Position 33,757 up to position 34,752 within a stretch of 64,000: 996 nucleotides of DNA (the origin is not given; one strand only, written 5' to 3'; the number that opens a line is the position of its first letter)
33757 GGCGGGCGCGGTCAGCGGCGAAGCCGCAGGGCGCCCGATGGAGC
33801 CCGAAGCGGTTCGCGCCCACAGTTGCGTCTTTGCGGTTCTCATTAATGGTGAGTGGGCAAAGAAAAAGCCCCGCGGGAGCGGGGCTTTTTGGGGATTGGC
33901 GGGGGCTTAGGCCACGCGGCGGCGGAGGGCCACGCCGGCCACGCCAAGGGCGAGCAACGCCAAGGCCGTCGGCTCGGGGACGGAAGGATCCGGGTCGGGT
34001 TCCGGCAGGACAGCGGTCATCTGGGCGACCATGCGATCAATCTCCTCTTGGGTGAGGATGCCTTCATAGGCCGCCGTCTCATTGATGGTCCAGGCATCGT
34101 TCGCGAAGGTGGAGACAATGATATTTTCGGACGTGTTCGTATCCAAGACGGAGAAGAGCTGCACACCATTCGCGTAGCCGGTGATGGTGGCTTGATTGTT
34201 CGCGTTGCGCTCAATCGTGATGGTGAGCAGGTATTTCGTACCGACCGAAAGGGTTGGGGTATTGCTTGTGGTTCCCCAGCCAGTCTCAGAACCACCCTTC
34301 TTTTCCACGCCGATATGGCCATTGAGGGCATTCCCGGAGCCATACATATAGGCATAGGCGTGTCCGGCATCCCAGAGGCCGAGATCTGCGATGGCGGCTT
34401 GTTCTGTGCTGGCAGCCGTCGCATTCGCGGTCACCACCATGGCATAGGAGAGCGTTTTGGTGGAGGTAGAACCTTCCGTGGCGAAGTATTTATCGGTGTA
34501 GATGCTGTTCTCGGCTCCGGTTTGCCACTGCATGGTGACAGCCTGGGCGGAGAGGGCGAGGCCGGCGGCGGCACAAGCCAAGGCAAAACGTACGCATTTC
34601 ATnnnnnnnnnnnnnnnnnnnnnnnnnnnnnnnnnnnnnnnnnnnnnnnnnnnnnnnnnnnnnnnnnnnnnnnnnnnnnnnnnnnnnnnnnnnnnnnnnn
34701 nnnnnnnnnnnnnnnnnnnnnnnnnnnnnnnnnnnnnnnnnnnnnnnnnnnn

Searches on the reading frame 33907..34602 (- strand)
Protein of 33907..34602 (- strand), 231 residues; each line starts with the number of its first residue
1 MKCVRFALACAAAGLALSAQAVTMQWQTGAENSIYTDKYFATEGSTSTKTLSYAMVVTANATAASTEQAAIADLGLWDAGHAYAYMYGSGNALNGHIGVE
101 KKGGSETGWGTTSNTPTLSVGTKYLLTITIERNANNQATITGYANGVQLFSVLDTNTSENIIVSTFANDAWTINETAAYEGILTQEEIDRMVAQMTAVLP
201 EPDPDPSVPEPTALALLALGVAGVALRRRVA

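Call 13: search_protein_families(library=pfam, proteins=[window:33907-34602:-], max_evalue=0.01)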
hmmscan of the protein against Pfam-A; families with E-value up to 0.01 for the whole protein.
window:33907-34602:- (231 aa): 2 families
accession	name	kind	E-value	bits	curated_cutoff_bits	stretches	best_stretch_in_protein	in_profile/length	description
PF07589.16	PEP-CTERM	-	8.9e-07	29.2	20.7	1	207-229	1-24/24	PEP-CTERM motif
PF13054.11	DUF3915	-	0.006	16.9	26.9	1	118-160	54-96/126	Protein of unknown function (DUF3915)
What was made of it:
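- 33907..34602 (-): Gene B: a 231-aa secreted PEP-CTERM protein with a ConA-like/LamG beta-sandwich. PF07589 scores 29.2 bits against a cut-off of 20.7 (call 13).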

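Call 14: search_protein_families(library=ncbifam, proteins=[window:33907-34602:-], max_evalue=0.01)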
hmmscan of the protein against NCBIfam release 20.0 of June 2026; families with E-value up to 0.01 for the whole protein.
window:33907-34602:- (231 aa): 5 families
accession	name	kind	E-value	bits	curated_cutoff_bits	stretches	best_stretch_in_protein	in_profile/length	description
NF038125.1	PEP_CTERM_THxN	subfamily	1.7e-05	24.5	85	1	172-229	191-244/246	THxN family PEP-CTERM protein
TIGR02595.1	PEP_CTERM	domain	7.3e-05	23.3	16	1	208-229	1-22/24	PEP-CTERM sorting domain-containing protein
NF041927.1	Xrt_dep_XDP1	equivalog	0.00034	20.7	125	1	200-229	211-240/242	exosortase-dependent surface protein XDP1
NF038118.1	PEP_CTERM_CCXG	equivalog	0.0027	17.4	90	1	206-229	174-197/199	CCXG family PEP-CTERM protein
TIGR03901.2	MYXO-CTERM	domain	0.0074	16.6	20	1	210-229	15-33/34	MYXO-CTERM sorting domain-containing protein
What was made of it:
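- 33907..34602 (-): TIGR02595 scores 23.3 against 16 (call 14).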

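Call 17: find_encoding_contigs(protein=window:33907-34602:-, flank=6000, max_places=10)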
Protein window:33907-34602:- (231 aa): 21 contigs read that carry it; 8 places shown.
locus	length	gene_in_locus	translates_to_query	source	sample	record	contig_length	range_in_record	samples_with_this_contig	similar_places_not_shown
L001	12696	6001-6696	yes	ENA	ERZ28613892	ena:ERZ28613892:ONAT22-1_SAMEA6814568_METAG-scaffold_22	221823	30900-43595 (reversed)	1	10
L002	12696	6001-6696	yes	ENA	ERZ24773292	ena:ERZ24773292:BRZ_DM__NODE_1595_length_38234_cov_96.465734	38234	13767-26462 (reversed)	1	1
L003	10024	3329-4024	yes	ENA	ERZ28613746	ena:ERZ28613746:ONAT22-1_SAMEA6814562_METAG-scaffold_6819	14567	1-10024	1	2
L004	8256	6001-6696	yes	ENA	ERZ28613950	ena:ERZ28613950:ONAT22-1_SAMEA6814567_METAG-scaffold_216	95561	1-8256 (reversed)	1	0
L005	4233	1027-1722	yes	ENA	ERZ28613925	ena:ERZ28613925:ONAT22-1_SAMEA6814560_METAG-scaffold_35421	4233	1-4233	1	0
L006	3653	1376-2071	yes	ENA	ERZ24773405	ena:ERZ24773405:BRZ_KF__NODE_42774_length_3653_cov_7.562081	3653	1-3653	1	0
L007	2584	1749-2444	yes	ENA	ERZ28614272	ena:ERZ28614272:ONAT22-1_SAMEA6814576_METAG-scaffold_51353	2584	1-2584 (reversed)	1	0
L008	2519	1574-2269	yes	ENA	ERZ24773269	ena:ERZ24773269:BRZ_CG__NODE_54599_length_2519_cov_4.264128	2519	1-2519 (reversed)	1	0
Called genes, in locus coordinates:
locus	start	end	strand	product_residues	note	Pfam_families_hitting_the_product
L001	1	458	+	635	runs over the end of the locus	PF02638:GHL10, PF13200:DUF4015 (faint)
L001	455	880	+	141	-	-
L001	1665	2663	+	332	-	PF00044:Gp_dh_N, PF02800:Gp_dh_C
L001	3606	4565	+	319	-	PF00535:Glycos_transf_2, PF13641:Glyco_tranf_2_3, PF13632:Glyco_trans_2_3 (weak)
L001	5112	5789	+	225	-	PF07589:PEP_exosort_dom (weak)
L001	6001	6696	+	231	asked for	PF07589:PEP_exosort_dom (weak)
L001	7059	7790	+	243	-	PF07589:PEP_exosort_dom (weak)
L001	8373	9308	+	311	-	PF04055:Radical_SAM (faint)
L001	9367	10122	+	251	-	PF20772:TACO1_YebC_N, PF01709:Transcrip_reg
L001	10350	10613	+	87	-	PF00886:Ribosomal_S16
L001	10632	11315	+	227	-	PF01746:tRNA_m1G_MT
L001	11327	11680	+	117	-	PF01245:Ribosomal_L19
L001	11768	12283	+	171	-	PF02397:Bac_transf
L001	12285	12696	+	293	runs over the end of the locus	PF00077:RVP (faint), PF13650:Asp_protease_2, PF13975:gag-asp_proteas (weak)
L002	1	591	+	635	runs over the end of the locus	PF02638:GHL10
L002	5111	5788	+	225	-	PF07589:PEP_exosort_dom (weak)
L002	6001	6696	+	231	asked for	PF07589:PEP_exosort_dom (weak)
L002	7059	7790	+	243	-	PF07589:PEP_exosort_dom (weak)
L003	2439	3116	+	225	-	PF07589:PEP_exosort_dom (weak)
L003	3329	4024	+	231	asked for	PF07589:PEP_exosort_dom (weak)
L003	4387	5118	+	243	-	PF07589:PEP_exosort_dom (weak)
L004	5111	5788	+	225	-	PF07589:PEP_exosort_dom (weak)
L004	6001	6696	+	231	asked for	PF07589:PEP_exosort_dom (weak)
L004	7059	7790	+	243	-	PF07589:PEP_exosort_dom (weak)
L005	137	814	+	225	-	PF07589:PEP_exosort_dom (weak)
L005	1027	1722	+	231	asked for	PF07589:PEP_exosort_dom (weak)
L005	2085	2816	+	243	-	PF07589:PEP_exosort_dom (weak)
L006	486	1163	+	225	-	PF07589:PEP_exosort_dom (weak)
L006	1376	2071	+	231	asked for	PF07589:PEP_exosort_dom (weak)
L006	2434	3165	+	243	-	PF07589:PEP_exosort_dom (weak)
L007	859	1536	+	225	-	PF07589:PEP_exosort_dom (weak)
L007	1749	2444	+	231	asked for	PF07589:PEP_exosort_dom (weak)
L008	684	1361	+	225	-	PF07589:PEP_exosort_dom (weak)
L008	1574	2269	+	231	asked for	PF07589:PEP_exosort_dom (weak)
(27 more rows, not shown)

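Call 21: find_related_loci(query=A3, collection=genome_contigs, flank=3000)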
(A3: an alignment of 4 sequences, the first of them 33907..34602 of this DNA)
Query A3 (231 aa) in genome_contigs; peptide patterns used: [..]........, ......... (x = any residue, [..] = any of these).
592 stretches matched a pattern (row limit reached: there are more); 30 encode a relative of the query (tblastn E <= 1e-3); 30 distinct loci.
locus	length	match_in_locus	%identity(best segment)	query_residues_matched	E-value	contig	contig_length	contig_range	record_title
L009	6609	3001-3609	84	1-202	2e-99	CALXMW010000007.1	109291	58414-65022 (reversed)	MAG: uncultured Kiritimatiellaeota bacterium isolate BRZ_QD__bin101 genome assembly, contig: BRZ_QD__NODE_204_length_109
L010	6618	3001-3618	35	1-229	5e-16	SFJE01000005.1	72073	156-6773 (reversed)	MAG: Lentisphaeraceae bacterium isolate W1P29.020 Contig61, whole genome shotgun sequence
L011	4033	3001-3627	34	1-231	6e-16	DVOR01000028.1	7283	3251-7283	MAG TPA_asm: Candidatus Spyradenecus faecavium isolate 35461 MalCec2__C46534_L7283_SRR2134645, whole genome shotgun sequ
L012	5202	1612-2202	32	13-229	7e-15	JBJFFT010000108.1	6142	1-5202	MAG: Candidatus Spyradenecus sp. isolate EHIM02_bin.006 NODE_3138_length_6142_cov_6.033350, whole genome shotgun sequenc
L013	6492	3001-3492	30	22-202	1e-13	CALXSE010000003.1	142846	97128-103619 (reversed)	MAG: uncultured Kiritimatiellaeota bacterium isolate BRZ_KF__bin114 genome assembly, contig: BRZ_KF__NODE_132_length_142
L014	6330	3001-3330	38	124-231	3e-13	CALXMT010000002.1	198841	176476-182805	MAG: uncultured Kiritimatiellaeota bacterium isolate BRZ_EK__bin27 genome assembly, contig: BRZ_EK__NODE_25_length_19884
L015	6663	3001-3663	34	1-231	2e-12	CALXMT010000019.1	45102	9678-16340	MAG: uncultured Kiritimatiellaeota bacterium isolate BRZ_EK__bin27 genome assembly, contig: BRZ_EK__NODE_782_length_4510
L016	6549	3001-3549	34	22-231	8e-11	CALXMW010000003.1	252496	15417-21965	MAG: uncultured Kiritimatiellaeota bacterium isolate BRZ_QD__bin101 genome assembly, contig: BRZ_QD__NODE_16_length_2524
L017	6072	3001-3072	96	208-231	2e-9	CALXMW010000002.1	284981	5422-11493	MAG: uncultured Kiritimatiellaeota bacterium isolate BRZ_QD__bin101 genome assembly, contig: BRZ_QD__NODE_12_length_2849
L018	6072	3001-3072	92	208-231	1e-8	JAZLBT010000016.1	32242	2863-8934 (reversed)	MAG: Candidatus Spyradenecus sp. isolate T1900045060_TC20190053.MAGScoT_cleanbin_000006 SGB_4565_k141_1721089, whole gen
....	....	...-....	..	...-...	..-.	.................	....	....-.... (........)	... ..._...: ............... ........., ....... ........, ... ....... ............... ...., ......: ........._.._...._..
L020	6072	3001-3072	96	208-231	7e-9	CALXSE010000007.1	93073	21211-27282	MAG: uncultured Kiritimatiellaeota bacterium isolate BRZ_KF__bin114 genome assembly, contig: BRZ_KF__NODE_328_length_930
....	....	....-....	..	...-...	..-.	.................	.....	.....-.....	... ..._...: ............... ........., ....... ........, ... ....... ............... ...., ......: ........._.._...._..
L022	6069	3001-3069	87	208-230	6e-8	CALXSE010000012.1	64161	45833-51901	MAG: uncultured Kiritimatiellaeota bacterium isolate BRZ_KF__bin114 genome assembly, contig: BRZ_KF__NODE_653_length_641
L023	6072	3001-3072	83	208-231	1e-7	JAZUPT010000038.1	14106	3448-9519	MAG: Candidatus Spyradenecus sp. isolate T1900044864_TS20190330.MAGScoT_cleanbin_000010 SGB_3119_k141_1479673, whole gen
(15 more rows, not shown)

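Call 34: find_homologous_proteins(query=window:33907-34602:-, max_evalue=0.00001)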
Query window:33907-34602:- (231 aa): 285 proteins with E <= 0.00001 among 6343 candidates; the best 120 are listed.
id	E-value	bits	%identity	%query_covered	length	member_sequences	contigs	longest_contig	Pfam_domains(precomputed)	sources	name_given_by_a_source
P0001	5.7e-144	495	100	100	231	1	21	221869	PF07589.17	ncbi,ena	-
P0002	1.1e-125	435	89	100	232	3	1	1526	PF07589.17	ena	-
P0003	1.1e-121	422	86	100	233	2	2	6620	PF07589.17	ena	-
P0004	7.0e-121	420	86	100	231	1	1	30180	PF07589.17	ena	-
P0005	3.5e-120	417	85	100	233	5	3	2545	PF07589.17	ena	-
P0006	2.0e-119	415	88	100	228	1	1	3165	PF07589.17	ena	-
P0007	2.2e-117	408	86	100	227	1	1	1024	PF07589.17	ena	-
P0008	3.2e-117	408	86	100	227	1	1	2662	PF07589.17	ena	-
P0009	5.3e-115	400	85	100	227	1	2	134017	PF07589.17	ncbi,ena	-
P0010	8.9e-115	400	83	100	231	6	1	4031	PF07589.17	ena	-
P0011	2.6e-110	385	81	100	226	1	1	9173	PF07589.17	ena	-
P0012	9.1e-110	383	83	100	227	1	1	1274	PF07589.17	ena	-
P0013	1.9e-109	382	82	100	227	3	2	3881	PF07589.17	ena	-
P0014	8.3e-109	380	82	100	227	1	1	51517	PF07589.17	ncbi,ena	-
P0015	9.4e-109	380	82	100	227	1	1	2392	PF07589.17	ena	-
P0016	3.5e-108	378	81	100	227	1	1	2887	PF07589.17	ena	-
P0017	4.4e-108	378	82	100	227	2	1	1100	PF07589.17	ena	-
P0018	5.5e-107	374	84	87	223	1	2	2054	PF07589.17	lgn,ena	-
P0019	6.2e-107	374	81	100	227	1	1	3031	PF07589.17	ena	-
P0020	9.5e-107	373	81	100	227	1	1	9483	PF07589.17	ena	-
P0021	2.1e-106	372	84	87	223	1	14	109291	PF07589.17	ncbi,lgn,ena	-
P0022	6.8e-106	371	80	100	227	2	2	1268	PF07589.17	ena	-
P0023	7.1e-106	371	84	87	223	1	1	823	PF07589.17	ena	-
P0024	1.8e-98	346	77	100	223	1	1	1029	PF07589.17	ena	-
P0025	1.3e-96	340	80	90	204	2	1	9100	PF07589.17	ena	-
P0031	7.3e-41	158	39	84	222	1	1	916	PF07589.17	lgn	-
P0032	1.0e-40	158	41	79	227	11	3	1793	PF07589.17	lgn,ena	-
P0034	3.2e-32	130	38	92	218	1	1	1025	PF07589.17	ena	-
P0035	8.8e-32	128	40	78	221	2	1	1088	PF07589.17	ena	-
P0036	6.9e-31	126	39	92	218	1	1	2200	PF07589.17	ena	-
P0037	8.7e-30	122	30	78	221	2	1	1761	PF07589.17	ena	-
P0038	1.1e-29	122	39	92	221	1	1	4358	PF07589.17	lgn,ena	-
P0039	1.6e-28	118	39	98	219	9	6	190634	PF07589.17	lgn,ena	-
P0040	2.6e-26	111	38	87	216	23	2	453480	PF07589.17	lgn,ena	-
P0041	3.5e-26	110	36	86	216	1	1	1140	PF07589.17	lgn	-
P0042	1.8e-23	101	34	98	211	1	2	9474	PF07589.17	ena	-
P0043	2.1e-23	101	34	98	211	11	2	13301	PF07589.17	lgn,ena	-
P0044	5.3e-23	100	33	84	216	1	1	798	PF07589.17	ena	-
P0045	8.4e-23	99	36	98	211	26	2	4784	PF07589.17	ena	-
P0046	8.9e-23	99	30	74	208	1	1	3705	PF07589.17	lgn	-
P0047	9.6e-23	99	34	98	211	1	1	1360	PF07589.17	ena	-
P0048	1.4e-22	98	34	98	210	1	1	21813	PF07589.17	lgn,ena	-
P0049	2.8e-22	97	35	98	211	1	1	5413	PF07589.17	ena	-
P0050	3.2e-22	97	32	84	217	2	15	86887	PF07589.17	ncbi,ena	-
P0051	3.7e-22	97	35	98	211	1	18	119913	PF07589.17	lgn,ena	-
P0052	4.5e-22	97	35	98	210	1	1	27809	PF07589.17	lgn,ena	-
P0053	1.1e-21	95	33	98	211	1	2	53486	PF07589.17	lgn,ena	-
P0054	1.5e-21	95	33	98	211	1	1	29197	PF07589.17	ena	-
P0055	1.6e-21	95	33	98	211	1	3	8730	PF07589.17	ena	-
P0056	1.7e-21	95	34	98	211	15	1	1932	PF07589.17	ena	-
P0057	1.9e-21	95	33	98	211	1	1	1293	PF07589.17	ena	-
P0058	2.7e-21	94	33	79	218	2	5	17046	PF07589.17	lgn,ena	-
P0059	3.3e-21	94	33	98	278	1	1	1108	PF07589.17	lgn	-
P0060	5.5e-21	93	33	98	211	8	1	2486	PF07589.17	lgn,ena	-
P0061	6.2e-21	93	33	98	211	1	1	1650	PF07589.17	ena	-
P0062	3.6e-20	91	33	98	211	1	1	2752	PF07589.17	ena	-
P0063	4.4e-20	90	33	98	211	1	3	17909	PF07589.17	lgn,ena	-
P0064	4.6e-20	90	36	87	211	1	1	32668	PF07589.17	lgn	-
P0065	4.9e-20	90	34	98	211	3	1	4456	PF07589.17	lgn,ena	-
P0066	7.3e-20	90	33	87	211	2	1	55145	PF07589.17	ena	-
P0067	1.5e-19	89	35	100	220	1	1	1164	PF07589.17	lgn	-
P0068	2.6e-19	88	33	89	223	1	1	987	PF07589.17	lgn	-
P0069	4.2e-19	87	35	100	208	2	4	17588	PF07589.17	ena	-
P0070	5.3e-19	87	30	78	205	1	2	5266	PF07589.17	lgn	-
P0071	8.4e-19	86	29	87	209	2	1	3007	PF07589.17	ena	-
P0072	1.8e-18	85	26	79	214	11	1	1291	PF07589.17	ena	-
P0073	6.0e-18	83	34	100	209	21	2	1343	PF07589.17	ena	-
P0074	1.2e-17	82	36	91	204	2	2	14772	PF07589.17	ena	-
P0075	1.3e-17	82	32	78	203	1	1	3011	PF07589.17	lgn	-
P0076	1.3e-17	82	34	100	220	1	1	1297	PF07589.17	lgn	-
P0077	4.6e-17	80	35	93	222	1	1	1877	PF07589.17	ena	-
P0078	4.7e-17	80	30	78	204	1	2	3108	PF07589.17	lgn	-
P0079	5.2e-17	80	36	100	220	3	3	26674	PF07589.17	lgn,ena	-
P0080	5.4e-17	80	36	98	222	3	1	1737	PF07589.17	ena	-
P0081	7.0e-17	80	35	91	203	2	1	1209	PF07589.17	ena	-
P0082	1.0e-16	79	27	78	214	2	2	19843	PF07589.17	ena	-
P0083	1.1e-16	79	30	65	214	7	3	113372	PF07589.17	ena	-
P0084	1.3e-16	79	28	78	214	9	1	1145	PF07589.17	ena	-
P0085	3.5e-16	78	35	100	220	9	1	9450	PF07589.17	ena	-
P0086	3.7e-16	77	31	78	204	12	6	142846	PF07589.17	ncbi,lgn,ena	-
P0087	6.3e-16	77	33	98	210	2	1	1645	PF07589.17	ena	-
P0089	1.1e-15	76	34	100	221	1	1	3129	PF07589.17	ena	-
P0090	1.3e-15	76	33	100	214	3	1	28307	PF07589.17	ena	-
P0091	1.5e-15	75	34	100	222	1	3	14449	PF07589.17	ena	-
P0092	1.6e-15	75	34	100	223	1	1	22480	PF07589.17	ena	-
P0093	2.7e-15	75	36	96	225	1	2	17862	PF07589.17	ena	-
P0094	2.9e-15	74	28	78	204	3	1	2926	PF07589.17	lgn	-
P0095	3.1e-15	74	36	77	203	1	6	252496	PF07589.17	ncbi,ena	-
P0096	4.0e-15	74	34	96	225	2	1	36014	PF07589.17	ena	-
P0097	4.8e-15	74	35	100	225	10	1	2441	PF07589.17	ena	-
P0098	6.3e-15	73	33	100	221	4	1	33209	PF07589.17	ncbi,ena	-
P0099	1.0e-14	73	34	100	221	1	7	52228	PF07589.17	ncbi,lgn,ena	-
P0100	1.1e-14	73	33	97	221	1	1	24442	PF07589.17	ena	-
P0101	1.1e-14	73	36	96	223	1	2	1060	PF07589.17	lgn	-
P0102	1.5e-14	72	35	91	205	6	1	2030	PF07589.17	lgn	-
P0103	2.0e-14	72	34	96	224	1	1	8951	PF07589.17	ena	-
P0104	2.2e-14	72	32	96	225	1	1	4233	PF07589.17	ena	-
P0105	2.3e-14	72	34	100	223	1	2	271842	PF07589.17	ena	-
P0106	2.5e-14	71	33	99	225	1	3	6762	PF07589.17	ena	-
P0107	2.6e-14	71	36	91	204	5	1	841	PF07589.17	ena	-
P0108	3.1e-14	71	33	100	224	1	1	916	PF07589.17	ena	-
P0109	3.1e-14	71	33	100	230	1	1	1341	PF07589.17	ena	-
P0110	3.6e-14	71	36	100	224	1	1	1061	PF07589.17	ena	-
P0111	4.5e-14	71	35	96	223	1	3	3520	PF07589.17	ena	-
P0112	4.8e-14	71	33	96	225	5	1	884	PF07589.17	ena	-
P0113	5.3e-14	70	83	13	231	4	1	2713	PF07589.17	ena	-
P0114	6.0e-14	70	33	100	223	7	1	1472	PF07589.17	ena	-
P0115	7.3e-14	70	33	96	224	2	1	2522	PF07589.17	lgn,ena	-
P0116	8.1e-14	70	35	100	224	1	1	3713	PF07589.17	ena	-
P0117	8.3e-14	70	35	96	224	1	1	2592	PF07589.17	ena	-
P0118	8.7e-14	70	33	96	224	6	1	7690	PF07589.17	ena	-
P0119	1.0e-13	69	36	100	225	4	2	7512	PF07589.17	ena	-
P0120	1.1e-13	69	33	91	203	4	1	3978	PF07589.17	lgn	-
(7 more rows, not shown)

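Call 35: find_encoding_contigs(protein=P0021, flank=2000, max_places=10)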
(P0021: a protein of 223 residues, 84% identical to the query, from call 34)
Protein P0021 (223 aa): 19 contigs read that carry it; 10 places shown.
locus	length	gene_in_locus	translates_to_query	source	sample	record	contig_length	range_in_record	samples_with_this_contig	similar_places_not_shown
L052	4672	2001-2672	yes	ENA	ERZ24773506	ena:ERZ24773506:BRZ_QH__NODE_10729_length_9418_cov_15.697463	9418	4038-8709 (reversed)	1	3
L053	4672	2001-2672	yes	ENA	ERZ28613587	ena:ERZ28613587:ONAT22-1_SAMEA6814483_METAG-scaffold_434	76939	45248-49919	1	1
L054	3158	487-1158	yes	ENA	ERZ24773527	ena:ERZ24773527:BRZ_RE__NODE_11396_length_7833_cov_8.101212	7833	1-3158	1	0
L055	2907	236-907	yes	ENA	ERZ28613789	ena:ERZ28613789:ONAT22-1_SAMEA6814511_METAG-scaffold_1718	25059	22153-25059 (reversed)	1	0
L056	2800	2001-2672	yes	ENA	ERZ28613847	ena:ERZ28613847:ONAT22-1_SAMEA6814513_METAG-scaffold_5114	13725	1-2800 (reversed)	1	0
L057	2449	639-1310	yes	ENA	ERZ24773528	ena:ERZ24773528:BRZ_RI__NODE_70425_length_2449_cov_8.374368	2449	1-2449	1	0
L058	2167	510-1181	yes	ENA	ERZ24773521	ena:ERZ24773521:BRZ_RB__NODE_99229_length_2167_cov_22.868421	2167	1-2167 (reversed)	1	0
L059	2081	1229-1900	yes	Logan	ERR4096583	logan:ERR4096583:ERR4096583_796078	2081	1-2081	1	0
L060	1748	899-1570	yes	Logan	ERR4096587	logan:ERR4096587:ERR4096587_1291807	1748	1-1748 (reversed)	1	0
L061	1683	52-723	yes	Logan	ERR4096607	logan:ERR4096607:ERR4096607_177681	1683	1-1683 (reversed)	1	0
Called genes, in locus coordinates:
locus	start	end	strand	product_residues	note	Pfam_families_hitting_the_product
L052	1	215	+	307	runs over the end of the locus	?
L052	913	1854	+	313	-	PF00535:Glycos_transf_2, PF13641:Glyco_tranf_2_3, PF13632:Glyco_trans_2_3 (faint)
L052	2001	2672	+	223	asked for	PF07589:PEP_exosort_dom (weak)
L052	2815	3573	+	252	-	PF13398:Peptidase_M50B (weak), PF02163:Peptidase_M50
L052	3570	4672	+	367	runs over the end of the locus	PF01926:MMR_HSR1, PF02421:FeoB_N, PF06071:YchF-GTPase_C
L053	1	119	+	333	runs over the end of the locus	PF00044:Gp_dh_N, PF02800:Gp_dh_C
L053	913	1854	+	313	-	PF00535:Glycos_transf_2, PF13641:Glyco_tranf_2_3, PF13632:Glyco_trans_2_3 (faint)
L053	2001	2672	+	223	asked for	PF07589:PEP_exosort_dom (weak)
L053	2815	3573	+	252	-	PF13398:Peptidase_M50B (weak), PF02163:Peptidase_M50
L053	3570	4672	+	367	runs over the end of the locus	PF01926:MMR_HSR1, PF02421:FeoB_N, PF06071:YchF-GTPase_C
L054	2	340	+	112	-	?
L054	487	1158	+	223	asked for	PF07589:PEP_exosort_dom (weak)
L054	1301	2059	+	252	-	PF13398:Peptidase_M50B (weak), PF02163:Peptidase_M50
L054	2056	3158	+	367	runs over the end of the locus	PF01926:MMR_HSR1, PF02421:FeoB_N, PF06071:YchF-GTPase_C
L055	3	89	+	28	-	?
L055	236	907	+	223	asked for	PF07589:PEP_exosort_dom (weak)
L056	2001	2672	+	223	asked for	PF07589:PEP_exosort_dom (weak)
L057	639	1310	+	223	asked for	PF07589:PEP_exosort_dom (weak)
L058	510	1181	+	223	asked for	PF07589:PEP_exosort_dom (weak)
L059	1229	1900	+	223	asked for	PF07589:PEP_exosort_dom (weak)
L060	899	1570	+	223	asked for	PF07589:PEP_exosort_dom (weak)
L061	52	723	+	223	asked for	PF07589:PEP_exosort_dom (weak)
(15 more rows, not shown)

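Call 36: find_encoding_contigs(protein=P0009, flank=2000, max_places=4)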
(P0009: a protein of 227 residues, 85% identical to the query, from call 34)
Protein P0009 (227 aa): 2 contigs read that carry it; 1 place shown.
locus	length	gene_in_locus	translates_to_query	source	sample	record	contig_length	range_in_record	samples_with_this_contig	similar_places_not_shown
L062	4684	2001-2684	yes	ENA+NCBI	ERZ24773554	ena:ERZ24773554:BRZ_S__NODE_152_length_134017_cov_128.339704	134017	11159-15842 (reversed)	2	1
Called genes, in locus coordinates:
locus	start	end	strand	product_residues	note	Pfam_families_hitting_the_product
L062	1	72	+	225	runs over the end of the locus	PF07589:PEP_exosort_dom (weak)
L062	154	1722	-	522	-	PF09820:AAA-ATPase_like, PF08011:PDDEXK_9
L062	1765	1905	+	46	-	-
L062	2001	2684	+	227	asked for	PF07589:PEP_exosort_dom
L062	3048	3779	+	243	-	PF07589:PEP_exosort_dom (weak)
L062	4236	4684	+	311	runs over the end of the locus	PF04055:Radical_SAM (weak)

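Call 37: find_encoding_contigs(protein=P0014, flank=2000, max_places=4)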
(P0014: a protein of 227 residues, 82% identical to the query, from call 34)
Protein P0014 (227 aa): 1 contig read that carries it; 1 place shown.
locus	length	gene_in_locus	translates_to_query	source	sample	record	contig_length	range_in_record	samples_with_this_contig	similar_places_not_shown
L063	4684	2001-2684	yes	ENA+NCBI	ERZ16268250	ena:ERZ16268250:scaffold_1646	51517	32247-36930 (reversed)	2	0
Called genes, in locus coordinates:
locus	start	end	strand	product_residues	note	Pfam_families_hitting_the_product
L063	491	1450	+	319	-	PF00535:Glycos_transf_2, PF13641:Glyco_tranf_2_3, PF13632:Glyco_trans_2_3 (weak)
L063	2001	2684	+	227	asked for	PF07589:PEP_exosort_dom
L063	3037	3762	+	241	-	PF07589:PEP_exosort_dom (weak)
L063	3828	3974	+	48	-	-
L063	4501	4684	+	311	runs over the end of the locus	PF04055:Radical_SAM (weak)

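Call 38: find_encoding_contigs(protein=P0004, flank=2000, max_places=4)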
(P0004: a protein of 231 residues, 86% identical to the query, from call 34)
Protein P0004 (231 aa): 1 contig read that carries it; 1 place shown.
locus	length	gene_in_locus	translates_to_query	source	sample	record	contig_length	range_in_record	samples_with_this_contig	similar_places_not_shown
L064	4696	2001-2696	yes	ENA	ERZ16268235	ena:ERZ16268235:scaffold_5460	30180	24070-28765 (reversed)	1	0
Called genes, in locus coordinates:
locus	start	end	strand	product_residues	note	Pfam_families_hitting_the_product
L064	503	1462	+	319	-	PF00535:Glycos_transf_2, PF13641:Glyco_tranf_2_3, PF13632:Glyco_trans_2_3 (weak)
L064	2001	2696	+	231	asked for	PF07589:PEP_exosort_dom (weak)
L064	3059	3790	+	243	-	PF07589:PEP_exosort_dom (weak)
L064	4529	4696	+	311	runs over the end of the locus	PF04055:Radical_SAM (faint)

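Call 56: predict_structure(alignment_id=A4)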
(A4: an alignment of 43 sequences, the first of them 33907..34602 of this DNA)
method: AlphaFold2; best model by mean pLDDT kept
length: 231 residues; sequences in the alignment: 43
mean_pLDDT: 83.7   pTM: 0.77
mean pLDDT of the five models: 83.7, 80.1, 78.2, 77.4, 77.4
residues with pLDDT >= 90: 142; 70-90: 35; 50-70: 34; < 50: 20
segments of 3 or more residues with pLDDT < 50: 1-18
pLDDT, mean of each block of 10 residues (from residue 1): 40 47 88 87 67 97 87 94 94 95 94 96 98 93 98 92 93 96 96 96 70 54 56 49
secondary structure, 60 per line:
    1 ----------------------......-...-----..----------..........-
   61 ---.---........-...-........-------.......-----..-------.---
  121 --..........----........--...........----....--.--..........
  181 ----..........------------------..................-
elements in order: E23-28 E50-59 E68-75 E81-88 E96-102 E123-132 E137-144 E147-157 E162-165 E171-180 H185-194 H213-230
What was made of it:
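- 33907..34602 (-): The AlphaFold model has pLDDT 83.7 (call 56).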
